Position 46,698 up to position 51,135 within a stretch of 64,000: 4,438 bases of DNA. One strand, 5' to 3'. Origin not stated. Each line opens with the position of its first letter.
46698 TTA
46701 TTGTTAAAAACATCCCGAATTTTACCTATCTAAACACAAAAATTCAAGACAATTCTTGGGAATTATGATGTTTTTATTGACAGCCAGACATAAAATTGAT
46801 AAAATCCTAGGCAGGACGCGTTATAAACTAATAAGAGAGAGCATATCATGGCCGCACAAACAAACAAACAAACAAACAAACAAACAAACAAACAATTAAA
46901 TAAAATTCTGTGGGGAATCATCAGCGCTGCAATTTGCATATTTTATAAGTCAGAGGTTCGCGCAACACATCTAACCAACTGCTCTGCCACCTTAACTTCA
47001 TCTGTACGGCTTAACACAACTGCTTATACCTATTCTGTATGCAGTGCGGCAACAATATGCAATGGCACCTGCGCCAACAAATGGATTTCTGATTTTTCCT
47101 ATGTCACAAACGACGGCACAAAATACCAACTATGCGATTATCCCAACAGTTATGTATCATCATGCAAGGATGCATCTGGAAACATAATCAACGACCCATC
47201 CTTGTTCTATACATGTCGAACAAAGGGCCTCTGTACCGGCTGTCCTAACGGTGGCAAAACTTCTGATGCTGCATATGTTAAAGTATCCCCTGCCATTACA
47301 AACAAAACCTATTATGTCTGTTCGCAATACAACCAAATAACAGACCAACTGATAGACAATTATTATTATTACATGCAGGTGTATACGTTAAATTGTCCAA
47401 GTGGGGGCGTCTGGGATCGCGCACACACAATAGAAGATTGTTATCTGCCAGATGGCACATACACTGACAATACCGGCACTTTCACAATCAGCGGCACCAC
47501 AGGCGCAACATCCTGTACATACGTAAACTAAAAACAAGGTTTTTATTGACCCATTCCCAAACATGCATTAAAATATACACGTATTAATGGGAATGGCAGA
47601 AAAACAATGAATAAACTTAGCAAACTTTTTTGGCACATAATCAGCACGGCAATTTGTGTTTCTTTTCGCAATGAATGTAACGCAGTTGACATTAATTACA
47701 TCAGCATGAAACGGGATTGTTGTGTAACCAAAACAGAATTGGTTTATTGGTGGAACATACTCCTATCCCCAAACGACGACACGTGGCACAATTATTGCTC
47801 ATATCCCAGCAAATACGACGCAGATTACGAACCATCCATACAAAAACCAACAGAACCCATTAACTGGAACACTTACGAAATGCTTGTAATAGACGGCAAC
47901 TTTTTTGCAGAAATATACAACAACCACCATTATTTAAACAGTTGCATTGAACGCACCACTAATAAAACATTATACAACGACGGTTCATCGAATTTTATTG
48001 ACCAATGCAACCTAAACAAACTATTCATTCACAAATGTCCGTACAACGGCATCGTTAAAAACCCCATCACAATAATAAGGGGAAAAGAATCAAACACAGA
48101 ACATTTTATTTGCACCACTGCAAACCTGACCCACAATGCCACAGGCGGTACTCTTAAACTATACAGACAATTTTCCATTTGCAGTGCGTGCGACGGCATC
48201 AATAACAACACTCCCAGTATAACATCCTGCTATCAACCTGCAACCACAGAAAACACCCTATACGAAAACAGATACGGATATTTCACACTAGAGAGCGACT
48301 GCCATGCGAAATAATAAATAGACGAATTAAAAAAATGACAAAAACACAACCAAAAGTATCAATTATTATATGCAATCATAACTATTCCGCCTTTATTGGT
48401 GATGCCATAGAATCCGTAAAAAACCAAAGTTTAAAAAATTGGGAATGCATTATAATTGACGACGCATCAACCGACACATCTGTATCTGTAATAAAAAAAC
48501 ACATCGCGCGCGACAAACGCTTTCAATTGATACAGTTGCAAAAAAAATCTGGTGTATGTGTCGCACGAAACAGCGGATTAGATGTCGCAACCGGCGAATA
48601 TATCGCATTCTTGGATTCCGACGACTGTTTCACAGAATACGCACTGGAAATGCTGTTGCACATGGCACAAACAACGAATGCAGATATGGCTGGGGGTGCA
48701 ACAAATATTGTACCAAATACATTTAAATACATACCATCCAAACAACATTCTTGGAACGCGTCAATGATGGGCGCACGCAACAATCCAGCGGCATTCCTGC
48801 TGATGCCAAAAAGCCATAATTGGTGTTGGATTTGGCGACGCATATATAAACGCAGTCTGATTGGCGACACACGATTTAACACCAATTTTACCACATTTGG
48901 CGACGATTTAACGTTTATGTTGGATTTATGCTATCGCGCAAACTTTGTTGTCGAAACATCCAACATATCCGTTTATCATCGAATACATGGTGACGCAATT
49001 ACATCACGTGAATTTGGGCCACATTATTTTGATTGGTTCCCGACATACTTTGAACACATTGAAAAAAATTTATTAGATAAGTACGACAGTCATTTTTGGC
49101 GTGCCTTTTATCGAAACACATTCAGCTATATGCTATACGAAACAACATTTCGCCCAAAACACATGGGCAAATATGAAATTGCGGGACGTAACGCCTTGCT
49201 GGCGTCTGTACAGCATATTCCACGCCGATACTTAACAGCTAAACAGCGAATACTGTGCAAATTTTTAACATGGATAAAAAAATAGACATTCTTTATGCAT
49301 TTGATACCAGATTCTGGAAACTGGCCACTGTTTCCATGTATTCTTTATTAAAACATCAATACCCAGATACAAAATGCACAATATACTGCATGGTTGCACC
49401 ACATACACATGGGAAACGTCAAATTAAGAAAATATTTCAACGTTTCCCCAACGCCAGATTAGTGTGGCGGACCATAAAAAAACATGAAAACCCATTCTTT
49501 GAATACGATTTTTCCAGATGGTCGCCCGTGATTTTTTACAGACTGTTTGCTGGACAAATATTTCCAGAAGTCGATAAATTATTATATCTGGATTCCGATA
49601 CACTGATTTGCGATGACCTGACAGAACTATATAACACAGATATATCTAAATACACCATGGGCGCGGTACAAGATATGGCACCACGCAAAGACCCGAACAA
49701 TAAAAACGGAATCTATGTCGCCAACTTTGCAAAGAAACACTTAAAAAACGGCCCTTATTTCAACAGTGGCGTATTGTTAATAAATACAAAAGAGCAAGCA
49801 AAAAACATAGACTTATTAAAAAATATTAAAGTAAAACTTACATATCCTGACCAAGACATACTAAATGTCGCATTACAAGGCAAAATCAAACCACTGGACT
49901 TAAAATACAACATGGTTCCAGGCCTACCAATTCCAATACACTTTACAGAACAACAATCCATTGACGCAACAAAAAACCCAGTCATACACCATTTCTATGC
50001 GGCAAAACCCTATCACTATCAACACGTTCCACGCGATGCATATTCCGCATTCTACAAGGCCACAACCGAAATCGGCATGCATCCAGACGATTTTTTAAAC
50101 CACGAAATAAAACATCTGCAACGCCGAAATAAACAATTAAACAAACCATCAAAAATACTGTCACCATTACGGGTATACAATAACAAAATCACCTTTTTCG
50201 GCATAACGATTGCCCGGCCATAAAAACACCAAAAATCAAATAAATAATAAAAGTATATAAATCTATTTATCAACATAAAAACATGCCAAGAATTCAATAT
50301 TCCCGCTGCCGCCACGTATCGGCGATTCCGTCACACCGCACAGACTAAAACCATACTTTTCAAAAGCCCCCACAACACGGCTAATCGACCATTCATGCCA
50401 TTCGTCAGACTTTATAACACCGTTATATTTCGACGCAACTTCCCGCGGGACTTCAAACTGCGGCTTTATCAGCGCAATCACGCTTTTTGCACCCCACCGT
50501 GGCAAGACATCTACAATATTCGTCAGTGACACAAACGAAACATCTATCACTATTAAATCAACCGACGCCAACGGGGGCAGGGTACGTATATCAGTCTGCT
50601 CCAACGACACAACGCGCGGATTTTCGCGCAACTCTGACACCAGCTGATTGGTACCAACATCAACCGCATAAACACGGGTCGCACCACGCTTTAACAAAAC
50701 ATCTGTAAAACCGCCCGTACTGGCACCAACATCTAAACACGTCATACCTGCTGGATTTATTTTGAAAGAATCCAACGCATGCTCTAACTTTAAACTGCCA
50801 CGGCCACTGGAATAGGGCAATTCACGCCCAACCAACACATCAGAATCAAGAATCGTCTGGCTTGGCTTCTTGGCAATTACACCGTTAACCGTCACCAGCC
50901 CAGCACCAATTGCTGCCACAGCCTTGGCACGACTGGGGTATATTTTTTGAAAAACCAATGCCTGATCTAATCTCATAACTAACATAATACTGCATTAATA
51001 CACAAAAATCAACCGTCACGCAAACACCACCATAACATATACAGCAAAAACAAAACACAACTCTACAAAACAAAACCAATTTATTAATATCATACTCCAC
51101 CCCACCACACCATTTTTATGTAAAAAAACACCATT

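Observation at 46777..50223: Tetranucleotide (CAAA)8 microsatellite in the 5' coding end of a Cys-rich surface-protein gene: classic slipped-strand phase-variation switch, next to a promoter-sharing paralogue and GT2/GT8 glycosyltransferases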

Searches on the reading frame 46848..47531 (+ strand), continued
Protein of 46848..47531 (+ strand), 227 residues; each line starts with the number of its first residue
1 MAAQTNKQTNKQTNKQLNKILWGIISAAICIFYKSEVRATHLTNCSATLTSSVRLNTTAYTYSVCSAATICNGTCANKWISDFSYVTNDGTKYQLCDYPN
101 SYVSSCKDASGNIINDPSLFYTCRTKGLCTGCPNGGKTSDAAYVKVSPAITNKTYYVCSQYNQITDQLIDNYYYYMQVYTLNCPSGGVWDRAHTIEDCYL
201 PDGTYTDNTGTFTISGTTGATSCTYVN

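Call 97: find_encoding_contigs(protein=P0009, flank=5000, max_places=3)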
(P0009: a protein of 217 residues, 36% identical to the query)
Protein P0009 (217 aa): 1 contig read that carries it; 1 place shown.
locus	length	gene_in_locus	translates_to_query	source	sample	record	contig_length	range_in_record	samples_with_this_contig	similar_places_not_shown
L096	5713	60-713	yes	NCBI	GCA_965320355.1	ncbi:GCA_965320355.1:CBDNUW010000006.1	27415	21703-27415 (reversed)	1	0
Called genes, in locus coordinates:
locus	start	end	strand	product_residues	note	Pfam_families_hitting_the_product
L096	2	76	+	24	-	?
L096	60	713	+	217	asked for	-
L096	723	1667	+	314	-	PF00535:Glycos_transf_2, PF10111:Glyco_tranf_2_2, PF13641:Glyco_tranf_2_3 (weak)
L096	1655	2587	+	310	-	PF01501:Glyco_transf_8, PF18404:Glyco_transf_24 (weak)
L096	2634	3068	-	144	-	PF22817:ApeP-like, PF07977:FabA, PF22818:ApeI-like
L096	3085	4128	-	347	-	PF04613:LpxD, PF25084:LbH_EIF2B (weak), PF00132:Hexapep, PF25087:GMPPB_C, PF00132:Hexapep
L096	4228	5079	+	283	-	-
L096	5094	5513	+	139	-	-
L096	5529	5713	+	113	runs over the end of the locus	-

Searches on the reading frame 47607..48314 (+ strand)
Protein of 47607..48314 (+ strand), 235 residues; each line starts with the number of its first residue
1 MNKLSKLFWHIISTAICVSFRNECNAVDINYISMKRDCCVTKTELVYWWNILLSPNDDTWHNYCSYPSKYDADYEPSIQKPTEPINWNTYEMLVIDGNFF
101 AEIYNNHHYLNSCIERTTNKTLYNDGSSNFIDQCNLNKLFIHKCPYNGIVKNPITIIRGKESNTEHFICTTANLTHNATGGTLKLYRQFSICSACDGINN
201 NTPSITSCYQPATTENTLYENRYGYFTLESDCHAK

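Call 4: search_protein_families(library=pfam, proteins=[window:47607-48314:+], max_evalue=0.1)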
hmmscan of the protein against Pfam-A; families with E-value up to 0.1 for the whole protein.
window:47607-48314:+ (235 aa): 1 family
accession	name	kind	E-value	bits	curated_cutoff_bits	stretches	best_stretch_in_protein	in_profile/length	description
PF11879.13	DUF3399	-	0.061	14.2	25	0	105-122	7-24/76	Domain of unknown function (DUF3399)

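Call 10: find_encoding_contigs(protein=window:47607-48314:+, flank=5000, max_places=10)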
Protein window:47607-48314:+ (235 aa): 1 contig read that carries it; 1 place shown.
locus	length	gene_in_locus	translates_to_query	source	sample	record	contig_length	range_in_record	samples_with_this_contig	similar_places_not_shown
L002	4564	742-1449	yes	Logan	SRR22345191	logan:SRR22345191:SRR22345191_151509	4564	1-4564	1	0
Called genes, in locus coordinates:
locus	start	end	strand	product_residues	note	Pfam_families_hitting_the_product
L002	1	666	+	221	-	?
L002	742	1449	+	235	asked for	-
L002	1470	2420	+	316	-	PF00535:Glycos_transf_2, PF10111:Glyco_tranf_2_2, PF13641:Glyco_tranf_2_3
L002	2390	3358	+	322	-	PF01501:Glyco_transf_8, PF18404:Glyco_transf_24 (weak)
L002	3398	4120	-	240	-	PF01479:S4, PF01728:FtsJ, PF13649:Methyltransf_25 (weak), PF08241:Methyltransf_11 (weak)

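Call 29: find_homologous_proteins(query=window:47607-48314:+, max_evalue=0.01)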
Query window:47607-48314:+ (235 aa): 2 proteins with E <= 0.01 among 31 candidates.
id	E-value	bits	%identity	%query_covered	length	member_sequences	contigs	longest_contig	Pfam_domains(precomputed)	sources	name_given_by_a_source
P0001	9.6e-162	554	100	100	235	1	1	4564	-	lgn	-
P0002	4.4e-49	185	45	100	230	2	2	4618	-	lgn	-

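Call 30: find_encoding_contigs(protein=P0002, flank=10000, max_places=10)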
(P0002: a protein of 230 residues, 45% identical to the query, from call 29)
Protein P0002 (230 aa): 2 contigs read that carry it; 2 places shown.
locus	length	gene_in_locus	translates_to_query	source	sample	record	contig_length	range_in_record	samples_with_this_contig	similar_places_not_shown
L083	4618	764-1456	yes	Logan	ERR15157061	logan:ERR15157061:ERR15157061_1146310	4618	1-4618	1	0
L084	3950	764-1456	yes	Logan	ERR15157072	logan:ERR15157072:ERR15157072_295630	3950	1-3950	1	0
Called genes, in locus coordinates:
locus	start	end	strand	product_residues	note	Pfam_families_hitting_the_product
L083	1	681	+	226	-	?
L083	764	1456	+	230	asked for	-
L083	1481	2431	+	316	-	PF00535:Glycos_transf_2, PF10111:Glyco_tranf_2_2, PF13641:Glyco_tranf_2_3 (weak)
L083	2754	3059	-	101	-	-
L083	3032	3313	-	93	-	-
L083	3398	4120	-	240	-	PF01479:S4, PF01728:FtsJ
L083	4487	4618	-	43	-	?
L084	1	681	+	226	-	?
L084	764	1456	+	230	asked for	-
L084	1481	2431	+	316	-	PF00535:Glycos_transf_2, PF10111:Glyco_tranf_2_2, PF13641:Glyco_tranf_2_3 (weak)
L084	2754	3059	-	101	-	-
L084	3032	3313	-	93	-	-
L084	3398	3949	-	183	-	?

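Call 53: search_protein_families(library=ncbifam, proteins=[window:47607-48314:+], max_evalue=0.01)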
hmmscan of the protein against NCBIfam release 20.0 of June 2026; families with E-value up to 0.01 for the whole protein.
window:47607-48314:+ (235 aa): 0 families

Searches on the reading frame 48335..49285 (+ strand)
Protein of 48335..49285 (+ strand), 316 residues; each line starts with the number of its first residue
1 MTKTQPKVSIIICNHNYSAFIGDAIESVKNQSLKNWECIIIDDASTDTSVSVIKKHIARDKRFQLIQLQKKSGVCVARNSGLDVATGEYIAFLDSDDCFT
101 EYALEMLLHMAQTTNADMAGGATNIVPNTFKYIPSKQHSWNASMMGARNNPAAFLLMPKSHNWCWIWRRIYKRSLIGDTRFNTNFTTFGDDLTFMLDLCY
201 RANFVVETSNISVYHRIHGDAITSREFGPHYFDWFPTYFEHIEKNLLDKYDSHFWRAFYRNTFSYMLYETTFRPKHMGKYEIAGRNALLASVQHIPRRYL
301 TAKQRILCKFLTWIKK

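Call 4: search_protein_families(library=pfam, proteins=[window:48335-49285:+], max_evalue=0.1)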
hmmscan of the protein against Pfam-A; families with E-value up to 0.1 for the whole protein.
window:48335-49285:+ (316 aa): 4 families
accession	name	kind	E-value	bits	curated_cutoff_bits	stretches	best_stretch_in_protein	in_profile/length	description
PF00535.33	Glycos_transf_2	-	2.6e-35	122.3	23.3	1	9-169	1-162/168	Glycosyl transferase family 2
PF10111.15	Glyco_tranf_2_2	-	5.6e-12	46.2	27.3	1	10-117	4-112/276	Glycosyltransferase like family 2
PF13641.12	Glyco_tranf_2_3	-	3e-08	34.4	27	1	6-183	1-179/230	Glycosyltransferase like family 2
PF13632.12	Glyco_trans_2_3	-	0.0024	18.1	27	1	89-212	1-119/198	Glycosyl transferase family group 2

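Call 53: search_protein_families(library=ncbifam, proteins=[window:48335-49285:+], max_evalue=0.01)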
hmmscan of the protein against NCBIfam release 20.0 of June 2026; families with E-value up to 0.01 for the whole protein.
window:48335-49285:+ (316 aa): 26 families (the best 25 are shown)
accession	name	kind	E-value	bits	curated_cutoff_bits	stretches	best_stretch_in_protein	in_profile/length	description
NF007482.0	PRK10073.1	equivalog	2.1e-32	112.4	423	1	1-222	1-222/334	glycosyltransferase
NF047683.1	TeichurnBiosyTuaG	equivalog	3.2e-31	108.9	400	1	1-116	1-116/252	teichuronic acid biosynthesis protein TuaG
NF050050.1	ProtGlycPglI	equivalog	1.3e-23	83.9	500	1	6-224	2-210/306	GalNAc(5)-diNAcBac-PP-undecaprenol beta-1,3-glucosyltransferase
NF053739.1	GlytfEpsEBac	equivalog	4.4e-19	68.5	450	1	6-123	1-119/265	glycosyltransferase EpsE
TIGR03937.1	PgaC_IcaA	equivalog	4.4e-17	62.1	422.3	1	3-113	42-152/407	poly-beta-1,6-N-acetyl-D-glucosamine synthase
NF007453.0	PRK10018.1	equivalog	1.5e-15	57.6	382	1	1-183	1-164/280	colanic acid biosynthesis glycosyltransferase WcaA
TIGR04017.1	WcaA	equivalog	1.8e-14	54.1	495.75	1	3-182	2-162/279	colanic acid biosynthesis glycosyltransferase WcaA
TIGR03965.1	mycofact_glyco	equivalog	1.3e-13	50.7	280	1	4-122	72-190/467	mycofactocin biosynthesis glycosyltransferase MftF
NF041394.1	GtaseAglG_Halo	equivalog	7.2e-13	48.5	440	1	7-123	2-119/304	glucosyl-dolichyl phosphate glucuronosyltransferase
NF038302.1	EPS_HpsE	equivalog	7.7e-13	48.1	300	1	8-137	3-135/307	hormogonium polysaccharide biosynthesis glycosyltransferase HpsE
NF041875.1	EPS_EpsD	equivalog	1.1e-11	44.7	370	1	8-112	1-105/325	exopolysaccharide biosynthesis glycosyltransferase EpsD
TIGR03111.1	glyc2_xrt_Gpos1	hypoth_equivalog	5e-10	38.7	363.95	1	3-110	46-156/439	TIGR03111 family XrtG-associated glycosyltransferase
TIGR04283.1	glyco_like_mftF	equivalog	1.2e-08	34.8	182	1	8-117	1-103/221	TIGR04283 family arsenosugar biosynthesis glycosyltransferase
NF038299.1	EPS_HpsN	equivalog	6.9e-08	31.8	425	1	6-104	1-99/317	hormogonium polysaccharide biosynthesis glycosyltransferase HpsN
TIGR04242.1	nodulat_NodC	equivalog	8.4e-08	31.6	550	1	3-112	45-157/395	chitooligosaccharide synthase NodC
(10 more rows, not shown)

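Call 60: find_encoding_contigs(protein=window:48335-49285:+, flank=6000, max_places=10)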
Protein window:48335-49285:+ (316 aa): 1 contig read that carries it; 1 place shown.
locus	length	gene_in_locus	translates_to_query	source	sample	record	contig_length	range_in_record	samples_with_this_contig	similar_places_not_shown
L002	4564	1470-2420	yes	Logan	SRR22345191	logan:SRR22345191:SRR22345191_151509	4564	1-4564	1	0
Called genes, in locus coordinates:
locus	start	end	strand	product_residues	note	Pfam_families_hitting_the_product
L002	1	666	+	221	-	?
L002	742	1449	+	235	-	-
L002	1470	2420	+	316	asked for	PF00535:Glycos_transf_2, PF10111:Glyco_tranf_2_2, PF13641:Glyco_tranf_2_3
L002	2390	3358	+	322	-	PF01501:Glyco_transf_8, PF18404:Glyco_transf_24 (weak)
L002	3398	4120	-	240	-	PF01479:S4, PF01728:FtsJ, PF13649:Methyltransf_25 (weak), PF08241:Methyltransf_11 (weak)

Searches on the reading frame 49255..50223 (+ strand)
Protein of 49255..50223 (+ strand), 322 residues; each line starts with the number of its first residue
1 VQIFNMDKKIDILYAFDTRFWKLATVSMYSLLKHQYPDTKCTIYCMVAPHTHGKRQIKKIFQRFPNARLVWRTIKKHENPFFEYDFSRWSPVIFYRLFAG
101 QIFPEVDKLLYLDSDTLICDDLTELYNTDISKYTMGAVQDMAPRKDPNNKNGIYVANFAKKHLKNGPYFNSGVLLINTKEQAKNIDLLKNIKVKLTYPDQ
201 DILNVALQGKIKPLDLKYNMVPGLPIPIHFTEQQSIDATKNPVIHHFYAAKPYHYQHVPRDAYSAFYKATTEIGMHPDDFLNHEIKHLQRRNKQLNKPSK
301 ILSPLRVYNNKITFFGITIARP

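Call 4: search_protein_families(library=pfam, proteins=[window:49255-50223:+], max_evalue=0.1)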
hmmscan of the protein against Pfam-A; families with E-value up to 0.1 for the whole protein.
window:49255-50223:+ (322 aa): 3 families
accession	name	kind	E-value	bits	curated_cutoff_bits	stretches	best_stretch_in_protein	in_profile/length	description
PF01501.26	Glyco_transf_8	-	1.6e-33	116.8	24.3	1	12-255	2-251/253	Glycosyl transferase family 8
PF18404.7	Glyco_transf_24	-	1.9e-06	28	25.7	1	97-194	86-185/268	Glucosyltransferase 24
PF13619.11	KTSC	-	0.036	14.2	25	0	248-270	22-44/58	KTSC domain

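Call 53: search_protein_families(library=ncbifam, proteins=[window:49270-50223:+], max_evalue=0.01)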
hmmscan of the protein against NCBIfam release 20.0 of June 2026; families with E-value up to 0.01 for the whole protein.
window:49270-50223:+ (317 aa): 1 family
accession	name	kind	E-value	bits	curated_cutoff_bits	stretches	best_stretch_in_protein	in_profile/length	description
NF011718.0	PRK15171.1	equivalog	1.3e-19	70.5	461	1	3-264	26-287/337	lipopolysaccharide 3-alpha-galactosyltransferase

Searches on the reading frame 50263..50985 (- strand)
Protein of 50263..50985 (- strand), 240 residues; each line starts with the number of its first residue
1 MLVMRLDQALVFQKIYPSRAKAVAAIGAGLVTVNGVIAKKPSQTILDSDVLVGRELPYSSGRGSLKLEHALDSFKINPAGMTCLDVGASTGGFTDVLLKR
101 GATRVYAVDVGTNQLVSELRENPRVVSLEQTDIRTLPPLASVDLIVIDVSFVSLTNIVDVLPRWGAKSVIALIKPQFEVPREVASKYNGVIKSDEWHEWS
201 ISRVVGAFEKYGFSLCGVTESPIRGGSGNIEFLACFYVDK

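Call 4: search_protein_families(library=pfam, proteins=[window:50263-50985:-], max_evalue=0.1)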
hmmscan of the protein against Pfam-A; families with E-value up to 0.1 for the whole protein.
window:50263-50985:- (240 aa): 8 families
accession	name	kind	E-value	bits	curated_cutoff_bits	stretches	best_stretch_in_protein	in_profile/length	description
PF01728.25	FtsJ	-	6.3e-40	137.5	24.1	1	62-236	4-179/181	FtsJ-like methyltransferase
PF01479.30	S4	-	3.5e-10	39.9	22.8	1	4-50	1-47/48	S4 domain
PF13649.12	Methyltransf_25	-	5.3e-06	27.5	27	1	84-153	2-78/97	Methyltransferase domain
PF08241.18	Methyltransf_11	-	8.8e-06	26.7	21.2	1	84-158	1-77/95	Methyltransferase domain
PF08242.18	Methyltransf_12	-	0.0013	19.8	30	1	84-161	1-85/98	Methyltransferase domain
PF13489.12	Methyltransf_23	-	0.0031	17.7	27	1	74-112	17-54/164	Methyltransferase domain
PF22421.1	SYY_C-terminal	-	0.016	15.5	27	1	5-51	20-66/83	Tyrosine--tRNA ligase SYY-like C-terminal domain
PF13847.12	Methyltransf_31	-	0.031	14.4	27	1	79-152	3-85/145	Methyltransferase domain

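Call 61: find_encoding_contigs(protein=window:50263-50985:-, flank=6000, max_places=10)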
Protein window:50263-50985:- (240 aa): 1 contig read that carries it; 1 place shown.
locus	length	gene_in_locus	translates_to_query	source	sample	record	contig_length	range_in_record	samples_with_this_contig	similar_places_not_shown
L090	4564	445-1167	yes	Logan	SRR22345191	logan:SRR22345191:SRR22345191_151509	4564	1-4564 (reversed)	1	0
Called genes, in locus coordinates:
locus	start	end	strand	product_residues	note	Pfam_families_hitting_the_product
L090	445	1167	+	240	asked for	PF01479:S4, PF01728:FtsJ, PF13649:Methyltransf_25 (weak), PF08241:Methyltransf_11 (weak)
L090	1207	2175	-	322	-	PF01501:Glyco_transf_8, PF18404:Glyco_transf_24 (weak)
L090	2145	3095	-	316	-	PF00535:Glycos_transf_2, PF10111:Glyco_tranf_2_2, PF13641:Glyco_tranf_2_3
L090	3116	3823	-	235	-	-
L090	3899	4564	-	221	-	?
